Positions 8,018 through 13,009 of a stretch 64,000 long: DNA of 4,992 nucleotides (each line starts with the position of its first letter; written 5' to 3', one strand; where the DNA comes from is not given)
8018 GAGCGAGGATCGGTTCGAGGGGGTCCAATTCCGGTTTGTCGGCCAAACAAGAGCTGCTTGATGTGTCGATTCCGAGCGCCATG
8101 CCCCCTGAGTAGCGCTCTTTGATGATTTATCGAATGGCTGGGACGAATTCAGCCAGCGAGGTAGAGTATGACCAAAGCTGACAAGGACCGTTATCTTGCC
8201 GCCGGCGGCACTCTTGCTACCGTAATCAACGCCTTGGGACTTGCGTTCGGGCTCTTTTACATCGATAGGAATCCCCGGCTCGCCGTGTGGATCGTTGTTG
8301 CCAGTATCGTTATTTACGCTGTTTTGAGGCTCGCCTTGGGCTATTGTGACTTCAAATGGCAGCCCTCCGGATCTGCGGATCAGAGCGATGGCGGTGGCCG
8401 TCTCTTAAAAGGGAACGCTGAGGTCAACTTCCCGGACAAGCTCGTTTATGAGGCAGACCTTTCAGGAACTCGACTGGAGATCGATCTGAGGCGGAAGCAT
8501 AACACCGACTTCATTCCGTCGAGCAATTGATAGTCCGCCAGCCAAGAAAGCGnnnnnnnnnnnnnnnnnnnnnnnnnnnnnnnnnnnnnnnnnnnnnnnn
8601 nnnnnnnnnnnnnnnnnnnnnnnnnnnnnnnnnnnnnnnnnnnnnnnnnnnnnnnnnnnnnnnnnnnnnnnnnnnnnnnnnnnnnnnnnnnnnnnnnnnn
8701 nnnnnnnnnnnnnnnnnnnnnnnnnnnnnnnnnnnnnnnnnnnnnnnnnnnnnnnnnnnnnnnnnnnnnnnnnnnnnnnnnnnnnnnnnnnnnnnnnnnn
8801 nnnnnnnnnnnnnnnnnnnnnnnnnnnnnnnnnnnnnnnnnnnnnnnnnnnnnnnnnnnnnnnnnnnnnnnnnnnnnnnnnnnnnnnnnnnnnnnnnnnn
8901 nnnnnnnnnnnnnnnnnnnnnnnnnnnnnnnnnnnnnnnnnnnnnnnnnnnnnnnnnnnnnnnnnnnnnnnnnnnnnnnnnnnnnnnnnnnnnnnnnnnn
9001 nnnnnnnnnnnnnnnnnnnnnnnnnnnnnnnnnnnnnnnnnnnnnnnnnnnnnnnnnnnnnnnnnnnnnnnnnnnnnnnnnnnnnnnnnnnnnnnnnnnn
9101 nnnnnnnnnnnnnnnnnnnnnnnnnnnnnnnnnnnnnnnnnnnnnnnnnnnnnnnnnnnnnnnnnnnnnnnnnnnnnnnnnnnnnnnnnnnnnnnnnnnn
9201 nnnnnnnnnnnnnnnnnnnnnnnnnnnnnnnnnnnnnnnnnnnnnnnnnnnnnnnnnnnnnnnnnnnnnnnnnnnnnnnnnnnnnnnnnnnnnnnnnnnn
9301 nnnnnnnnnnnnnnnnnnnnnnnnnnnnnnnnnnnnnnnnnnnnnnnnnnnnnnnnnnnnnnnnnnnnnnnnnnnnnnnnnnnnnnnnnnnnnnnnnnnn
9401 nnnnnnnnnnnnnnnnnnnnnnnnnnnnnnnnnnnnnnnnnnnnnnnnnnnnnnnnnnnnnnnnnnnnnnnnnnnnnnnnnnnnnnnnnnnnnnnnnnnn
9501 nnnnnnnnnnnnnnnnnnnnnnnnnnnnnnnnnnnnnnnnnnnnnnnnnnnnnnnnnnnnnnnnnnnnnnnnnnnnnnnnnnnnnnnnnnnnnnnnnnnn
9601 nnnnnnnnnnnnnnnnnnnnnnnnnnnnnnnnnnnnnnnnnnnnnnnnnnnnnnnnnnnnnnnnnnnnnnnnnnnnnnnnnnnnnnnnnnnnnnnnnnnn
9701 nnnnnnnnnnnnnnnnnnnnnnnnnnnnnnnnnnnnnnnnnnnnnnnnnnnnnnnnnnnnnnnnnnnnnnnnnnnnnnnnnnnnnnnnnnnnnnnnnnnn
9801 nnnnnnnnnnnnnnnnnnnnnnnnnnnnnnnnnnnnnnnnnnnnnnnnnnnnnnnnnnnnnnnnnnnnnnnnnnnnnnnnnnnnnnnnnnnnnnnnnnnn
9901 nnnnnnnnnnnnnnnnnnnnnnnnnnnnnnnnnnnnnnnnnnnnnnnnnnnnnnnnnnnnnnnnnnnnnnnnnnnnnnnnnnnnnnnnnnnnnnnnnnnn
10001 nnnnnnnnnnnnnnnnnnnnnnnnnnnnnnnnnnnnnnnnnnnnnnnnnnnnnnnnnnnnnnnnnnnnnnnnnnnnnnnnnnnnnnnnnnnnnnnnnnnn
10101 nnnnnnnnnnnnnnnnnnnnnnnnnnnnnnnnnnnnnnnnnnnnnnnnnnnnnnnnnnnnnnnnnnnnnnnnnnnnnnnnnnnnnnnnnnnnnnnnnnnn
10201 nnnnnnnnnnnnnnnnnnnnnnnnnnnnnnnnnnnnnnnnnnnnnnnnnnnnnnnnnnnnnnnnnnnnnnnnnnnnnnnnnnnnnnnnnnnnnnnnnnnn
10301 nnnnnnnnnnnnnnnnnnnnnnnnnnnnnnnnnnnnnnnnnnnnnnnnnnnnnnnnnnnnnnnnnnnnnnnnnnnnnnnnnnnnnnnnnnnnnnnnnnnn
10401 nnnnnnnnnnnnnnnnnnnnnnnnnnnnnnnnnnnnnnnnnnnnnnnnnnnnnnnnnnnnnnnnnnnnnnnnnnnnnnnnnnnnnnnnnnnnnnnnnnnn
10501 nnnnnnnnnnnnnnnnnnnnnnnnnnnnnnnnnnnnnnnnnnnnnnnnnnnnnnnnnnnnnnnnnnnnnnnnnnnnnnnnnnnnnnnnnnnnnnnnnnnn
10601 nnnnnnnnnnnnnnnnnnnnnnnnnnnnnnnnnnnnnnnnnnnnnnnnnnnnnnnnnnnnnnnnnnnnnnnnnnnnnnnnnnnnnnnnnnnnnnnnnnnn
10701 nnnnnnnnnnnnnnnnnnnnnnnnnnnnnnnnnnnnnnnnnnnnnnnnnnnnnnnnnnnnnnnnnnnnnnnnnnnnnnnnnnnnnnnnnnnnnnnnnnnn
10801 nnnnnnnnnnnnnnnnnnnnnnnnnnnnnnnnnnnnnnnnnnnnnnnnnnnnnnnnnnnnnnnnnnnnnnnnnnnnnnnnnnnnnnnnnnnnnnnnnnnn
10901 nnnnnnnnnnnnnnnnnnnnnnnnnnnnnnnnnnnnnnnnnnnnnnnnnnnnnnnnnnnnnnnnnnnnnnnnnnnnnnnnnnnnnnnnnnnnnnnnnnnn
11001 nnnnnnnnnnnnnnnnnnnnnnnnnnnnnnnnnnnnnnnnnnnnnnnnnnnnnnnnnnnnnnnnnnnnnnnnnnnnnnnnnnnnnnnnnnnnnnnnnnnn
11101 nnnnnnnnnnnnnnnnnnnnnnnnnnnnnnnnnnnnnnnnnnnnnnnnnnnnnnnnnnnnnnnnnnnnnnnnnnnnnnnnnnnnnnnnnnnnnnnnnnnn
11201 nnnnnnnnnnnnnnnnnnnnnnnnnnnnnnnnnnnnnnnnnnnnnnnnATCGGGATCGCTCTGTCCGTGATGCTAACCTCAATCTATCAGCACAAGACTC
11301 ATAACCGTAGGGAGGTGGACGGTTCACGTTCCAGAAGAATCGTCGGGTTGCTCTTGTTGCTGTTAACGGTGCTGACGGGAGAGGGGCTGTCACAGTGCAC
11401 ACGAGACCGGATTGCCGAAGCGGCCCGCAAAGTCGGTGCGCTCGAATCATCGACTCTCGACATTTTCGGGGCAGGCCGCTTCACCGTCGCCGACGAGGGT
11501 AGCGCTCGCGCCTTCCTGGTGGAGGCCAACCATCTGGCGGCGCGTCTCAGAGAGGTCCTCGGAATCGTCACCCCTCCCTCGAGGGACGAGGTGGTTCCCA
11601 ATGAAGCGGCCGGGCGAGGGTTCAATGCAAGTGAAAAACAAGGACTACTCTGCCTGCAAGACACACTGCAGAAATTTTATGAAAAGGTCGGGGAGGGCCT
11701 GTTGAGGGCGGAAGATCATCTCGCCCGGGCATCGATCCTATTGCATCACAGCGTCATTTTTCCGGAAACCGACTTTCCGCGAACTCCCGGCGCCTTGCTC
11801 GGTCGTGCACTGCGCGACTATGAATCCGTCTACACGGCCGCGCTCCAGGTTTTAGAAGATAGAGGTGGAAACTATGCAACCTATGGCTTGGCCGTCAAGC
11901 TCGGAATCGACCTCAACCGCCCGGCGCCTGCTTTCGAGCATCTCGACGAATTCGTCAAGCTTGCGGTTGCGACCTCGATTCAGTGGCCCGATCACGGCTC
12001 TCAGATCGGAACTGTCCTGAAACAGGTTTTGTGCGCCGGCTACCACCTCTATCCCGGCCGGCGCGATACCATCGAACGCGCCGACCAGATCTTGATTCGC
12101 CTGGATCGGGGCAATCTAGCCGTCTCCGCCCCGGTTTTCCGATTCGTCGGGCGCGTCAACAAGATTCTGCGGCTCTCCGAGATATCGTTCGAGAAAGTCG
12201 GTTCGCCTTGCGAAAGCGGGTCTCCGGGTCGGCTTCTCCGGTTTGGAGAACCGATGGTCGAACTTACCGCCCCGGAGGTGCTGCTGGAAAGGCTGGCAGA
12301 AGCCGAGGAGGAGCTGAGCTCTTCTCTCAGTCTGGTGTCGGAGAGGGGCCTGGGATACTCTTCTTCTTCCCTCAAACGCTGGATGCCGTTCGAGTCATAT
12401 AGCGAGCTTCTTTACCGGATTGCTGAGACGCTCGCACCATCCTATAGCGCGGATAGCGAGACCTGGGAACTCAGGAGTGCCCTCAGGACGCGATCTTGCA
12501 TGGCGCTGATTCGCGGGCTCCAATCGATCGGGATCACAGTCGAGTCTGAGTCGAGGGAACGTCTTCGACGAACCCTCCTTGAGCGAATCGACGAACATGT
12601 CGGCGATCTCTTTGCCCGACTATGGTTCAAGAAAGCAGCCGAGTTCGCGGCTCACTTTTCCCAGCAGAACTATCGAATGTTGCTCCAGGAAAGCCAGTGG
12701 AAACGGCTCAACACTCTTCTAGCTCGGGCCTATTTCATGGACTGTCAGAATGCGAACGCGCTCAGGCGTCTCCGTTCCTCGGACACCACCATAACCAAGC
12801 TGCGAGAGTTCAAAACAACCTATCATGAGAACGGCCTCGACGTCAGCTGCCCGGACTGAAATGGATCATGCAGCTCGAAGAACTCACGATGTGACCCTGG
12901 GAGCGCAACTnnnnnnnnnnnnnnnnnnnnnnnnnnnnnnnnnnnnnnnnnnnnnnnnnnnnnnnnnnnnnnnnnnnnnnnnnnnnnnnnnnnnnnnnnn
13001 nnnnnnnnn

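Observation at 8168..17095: Candidate novel surface system: five-gene operon of unknown membrane/secreted proteins ending in a giant beta-barrel + PKD + Ig-repeat protein (inverse-autotransporter-like?)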

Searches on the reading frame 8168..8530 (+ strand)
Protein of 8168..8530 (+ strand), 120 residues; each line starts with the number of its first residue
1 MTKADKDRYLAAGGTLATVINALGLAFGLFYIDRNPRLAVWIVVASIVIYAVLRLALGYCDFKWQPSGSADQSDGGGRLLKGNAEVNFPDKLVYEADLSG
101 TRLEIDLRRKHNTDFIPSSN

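Call 5: search_protein_families(library=pfam, proteins=[window:8168-8530:+], max_evalue=1)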
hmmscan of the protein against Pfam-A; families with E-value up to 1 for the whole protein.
window:8168-8530:+ (120 aa): 0 families

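Call 6: search_protein_families(library=ncbifam, proteins=[window:8168-8530:+], max_evalue=1)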
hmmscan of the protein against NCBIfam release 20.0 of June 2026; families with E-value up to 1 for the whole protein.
window:8168-8530:+ (120 aa): 0 families

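Call 15: search_protein_families(library=padloc, proteins=[window:8168-8530:+], max_evalue=1)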
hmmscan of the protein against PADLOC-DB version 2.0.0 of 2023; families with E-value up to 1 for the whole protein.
window:8168-8530:+ (120 aa): 0 families

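Call 16: search_protein_families(library=phrogs, proteins=[window:8168-8530:+], max_evalue=1)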
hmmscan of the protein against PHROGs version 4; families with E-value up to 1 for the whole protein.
window:8168-8530:+ (120 aa): 0 families

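Call 19: list_cluster_members(proteins=[window:8168-8530:+, window:8556-10220:+, window:10220-11248:+, window:11270-12859:+, window:12911-17095:+])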
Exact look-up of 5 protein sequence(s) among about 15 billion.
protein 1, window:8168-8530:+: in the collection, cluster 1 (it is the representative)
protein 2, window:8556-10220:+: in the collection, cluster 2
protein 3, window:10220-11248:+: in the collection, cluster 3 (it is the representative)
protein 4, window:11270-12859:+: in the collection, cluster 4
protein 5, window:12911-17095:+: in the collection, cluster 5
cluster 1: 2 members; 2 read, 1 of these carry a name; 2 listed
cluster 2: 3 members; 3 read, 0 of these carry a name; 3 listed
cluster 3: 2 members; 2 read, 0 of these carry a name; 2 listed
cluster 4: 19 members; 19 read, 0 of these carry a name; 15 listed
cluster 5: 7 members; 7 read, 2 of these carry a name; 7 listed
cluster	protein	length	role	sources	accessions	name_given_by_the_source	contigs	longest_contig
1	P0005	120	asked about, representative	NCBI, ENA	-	-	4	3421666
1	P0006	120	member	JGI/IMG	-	hypothetical protein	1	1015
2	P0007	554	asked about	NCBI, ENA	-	-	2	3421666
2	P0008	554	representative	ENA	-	-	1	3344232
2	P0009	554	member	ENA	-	-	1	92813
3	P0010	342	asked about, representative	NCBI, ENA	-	-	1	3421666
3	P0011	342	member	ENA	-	-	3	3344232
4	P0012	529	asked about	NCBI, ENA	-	-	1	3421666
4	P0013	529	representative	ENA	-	-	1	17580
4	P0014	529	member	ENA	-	-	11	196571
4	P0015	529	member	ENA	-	-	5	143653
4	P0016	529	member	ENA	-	-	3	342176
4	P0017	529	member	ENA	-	-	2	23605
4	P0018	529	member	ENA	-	-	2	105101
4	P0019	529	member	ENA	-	-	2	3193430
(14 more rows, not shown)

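Call 20: find_encoding_contigs(protein=P0014, flank=10000, max_places=10)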
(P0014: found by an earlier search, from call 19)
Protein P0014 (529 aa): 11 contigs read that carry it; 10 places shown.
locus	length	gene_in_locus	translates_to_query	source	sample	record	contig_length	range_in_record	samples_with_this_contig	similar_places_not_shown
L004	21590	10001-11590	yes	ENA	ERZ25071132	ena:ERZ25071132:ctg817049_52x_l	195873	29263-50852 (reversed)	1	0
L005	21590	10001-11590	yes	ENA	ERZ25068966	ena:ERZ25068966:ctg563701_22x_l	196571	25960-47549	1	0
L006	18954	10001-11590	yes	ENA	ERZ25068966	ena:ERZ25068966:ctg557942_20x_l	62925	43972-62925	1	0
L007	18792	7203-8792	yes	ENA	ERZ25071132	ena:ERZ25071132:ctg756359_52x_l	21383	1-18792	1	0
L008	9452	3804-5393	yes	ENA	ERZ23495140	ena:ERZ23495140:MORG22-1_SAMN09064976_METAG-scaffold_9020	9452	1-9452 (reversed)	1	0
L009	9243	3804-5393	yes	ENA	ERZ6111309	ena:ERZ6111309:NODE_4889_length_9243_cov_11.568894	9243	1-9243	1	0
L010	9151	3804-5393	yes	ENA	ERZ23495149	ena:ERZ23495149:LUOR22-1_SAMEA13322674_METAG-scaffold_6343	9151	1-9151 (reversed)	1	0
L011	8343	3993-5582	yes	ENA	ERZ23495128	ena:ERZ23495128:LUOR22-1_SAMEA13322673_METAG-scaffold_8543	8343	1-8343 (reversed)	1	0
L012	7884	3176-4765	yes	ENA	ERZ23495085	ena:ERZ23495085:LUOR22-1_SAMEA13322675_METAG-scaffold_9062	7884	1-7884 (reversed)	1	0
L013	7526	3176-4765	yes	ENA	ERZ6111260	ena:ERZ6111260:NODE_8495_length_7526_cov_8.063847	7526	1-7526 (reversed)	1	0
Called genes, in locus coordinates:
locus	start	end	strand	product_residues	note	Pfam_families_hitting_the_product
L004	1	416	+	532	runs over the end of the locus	PF01209:Ubie_methyltran, PF08241:Methyltransf_11, PF08242:Methyltransf_12, PF13649:Methyltransf_25, PF13847:Methyltransf_31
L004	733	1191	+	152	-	-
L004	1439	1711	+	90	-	-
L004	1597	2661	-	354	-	PF00665:rve, PF27155:Y4rL_C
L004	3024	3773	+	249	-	PF00872:Transposase_mut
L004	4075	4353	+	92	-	-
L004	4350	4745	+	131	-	PF01850:PIN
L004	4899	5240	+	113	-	PF21983:NikA-like, PF05713:MobC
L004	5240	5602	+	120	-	PF03432:Relaxase (weak)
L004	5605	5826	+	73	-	-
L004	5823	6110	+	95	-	-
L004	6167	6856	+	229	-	-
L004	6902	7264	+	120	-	-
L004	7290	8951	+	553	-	-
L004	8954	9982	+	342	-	-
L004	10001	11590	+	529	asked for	-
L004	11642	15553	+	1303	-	-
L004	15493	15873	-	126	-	-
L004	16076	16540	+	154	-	PF00239:Resolvase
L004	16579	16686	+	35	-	-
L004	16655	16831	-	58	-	-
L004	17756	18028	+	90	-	PF03869:Arc (weak), PF22513:FitA-like_RHH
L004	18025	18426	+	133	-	PF01850:PIN, PF10130:PIN_2 (faint)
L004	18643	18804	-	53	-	PF01402:RHH_1 (weak)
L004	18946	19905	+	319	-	PF00589:Phage_integrase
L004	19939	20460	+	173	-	-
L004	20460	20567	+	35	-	-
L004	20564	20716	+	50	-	-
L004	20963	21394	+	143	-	-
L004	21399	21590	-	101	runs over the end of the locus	-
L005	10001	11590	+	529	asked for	-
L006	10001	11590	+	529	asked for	-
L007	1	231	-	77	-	?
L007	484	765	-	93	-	PF13610:DDE_Tnp_IS240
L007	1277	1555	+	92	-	-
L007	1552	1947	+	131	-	PF01850:PIN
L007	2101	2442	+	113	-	PF21983:NikA-like, PF05713:MobC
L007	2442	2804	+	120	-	PF03432:Relaxase (weak)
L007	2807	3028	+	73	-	-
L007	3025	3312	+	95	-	-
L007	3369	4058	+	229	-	-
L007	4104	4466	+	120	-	-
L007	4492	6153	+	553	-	-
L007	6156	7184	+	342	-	-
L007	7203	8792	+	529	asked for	-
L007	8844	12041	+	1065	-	-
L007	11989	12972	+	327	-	-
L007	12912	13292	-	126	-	-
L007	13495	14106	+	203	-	PF00239:Resolvase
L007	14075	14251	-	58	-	-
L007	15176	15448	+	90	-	PF03869:Arc (weak), PF22513:FitA-like_RHH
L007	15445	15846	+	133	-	PF01850:PIN, PF10130:PIN_2 (faint)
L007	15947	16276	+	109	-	-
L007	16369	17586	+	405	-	PF01566:Nramp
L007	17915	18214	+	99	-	-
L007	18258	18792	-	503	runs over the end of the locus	PF01435:Peptidase_M48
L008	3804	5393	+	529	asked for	-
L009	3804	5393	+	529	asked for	-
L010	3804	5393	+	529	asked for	-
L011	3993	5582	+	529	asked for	-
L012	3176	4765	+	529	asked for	-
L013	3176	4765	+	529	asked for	-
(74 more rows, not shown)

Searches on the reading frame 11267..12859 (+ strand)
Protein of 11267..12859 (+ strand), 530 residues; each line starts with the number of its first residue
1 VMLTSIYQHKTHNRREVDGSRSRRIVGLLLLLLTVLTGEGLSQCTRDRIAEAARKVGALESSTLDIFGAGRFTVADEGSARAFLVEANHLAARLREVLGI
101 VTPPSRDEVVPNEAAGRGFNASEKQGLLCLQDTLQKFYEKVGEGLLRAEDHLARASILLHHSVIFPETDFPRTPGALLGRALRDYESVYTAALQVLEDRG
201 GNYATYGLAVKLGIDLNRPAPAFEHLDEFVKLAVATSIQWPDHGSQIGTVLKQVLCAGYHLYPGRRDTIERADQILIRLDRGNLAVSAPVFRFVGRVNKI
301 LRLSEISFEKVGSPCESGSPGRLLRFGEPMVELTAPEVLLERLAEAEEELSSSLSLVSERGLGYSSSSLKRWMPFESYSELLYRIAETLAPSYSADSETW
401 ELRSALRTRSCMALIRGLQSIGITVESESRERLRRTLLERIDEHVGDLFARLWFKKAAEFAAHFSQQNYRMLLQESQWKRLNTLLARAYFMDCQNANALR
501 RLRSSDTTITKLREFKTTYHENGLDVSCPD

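Call 5: search_protein_families(library=pfam, proteins=[window:11267-12859:+], max_evalue=1)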
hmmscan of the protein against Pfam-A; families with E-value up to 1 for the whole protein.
window:11267-12859:+ (530 aa): 1 family
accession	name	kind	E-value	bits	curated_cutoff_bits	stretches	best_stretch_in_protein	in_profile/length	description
PF14053.11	DUF4248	-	0.15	12.6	27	1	485-505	10-30/68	Domain of unknown function (DUF4248)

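Call 6: search_protein_families(library=ncbifam, proteins=[window:11267-12859:+], max_evalue=1)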
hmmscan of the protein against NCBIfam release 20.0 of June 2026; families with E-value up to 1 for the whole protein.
window:11267-12859:+ (530 aa): 2 families
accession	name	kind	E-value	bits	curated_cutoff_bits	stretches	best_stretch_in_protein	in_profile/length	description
NF050494.1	T3SS_eff_TmeB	subfamily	0.018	14.2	75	1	424-504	72-149/387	TmeB family type III secretion system effector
NF006743.0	PRK09270.1-2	equivalog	0.095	11.7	227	1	468-504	139-174/217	nucleoside/nucleotide kinase family protein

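Call 15: search_protein_families(library=padloc, proteins=[window:11267-12859:+], max_evalue=1)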
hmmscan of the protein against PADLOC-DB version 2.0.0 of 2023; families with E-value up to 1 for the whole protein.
window:11267-12859:+ (530 aa): 0 families

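Call 16: search_protein_families(library=phrogs, proteins=[window:11267-12859:+], max_evalue=1)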
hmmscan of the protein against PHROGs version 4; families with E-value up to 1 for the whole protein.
window:11267-12859:+ (530 aa): 1 family
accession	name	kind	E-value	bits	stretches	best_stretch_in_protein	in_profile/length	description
phrog_36435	-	unknown function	0.3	12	1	135-162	21-48/126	-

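Call 28: search_solved_structures(query=window:11270-12859:+, max_evalue=10)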
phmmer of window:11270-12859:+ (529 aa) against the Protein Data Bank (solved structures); distinct sequences matched with E-value up to 10: 1.
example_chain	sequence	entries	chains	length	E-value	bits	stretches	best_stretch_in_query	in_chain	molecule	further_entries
2hjd_A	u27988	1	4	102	1.5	10.7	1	405-489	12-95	Quorum-sensing antiactivator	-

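Call 78: search_protein_families(library=pfam, alignment_id=A5, max_evalue=0.01)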
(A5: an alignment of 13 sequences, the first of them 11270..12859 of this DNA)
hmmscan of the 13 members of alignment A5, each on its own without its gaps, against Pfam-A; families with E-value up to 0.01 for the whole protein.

A. member 1, window:11270-12859:+ (529 aa): 0 families

B. families by the number of members that match (of 13 scanned): 0 families
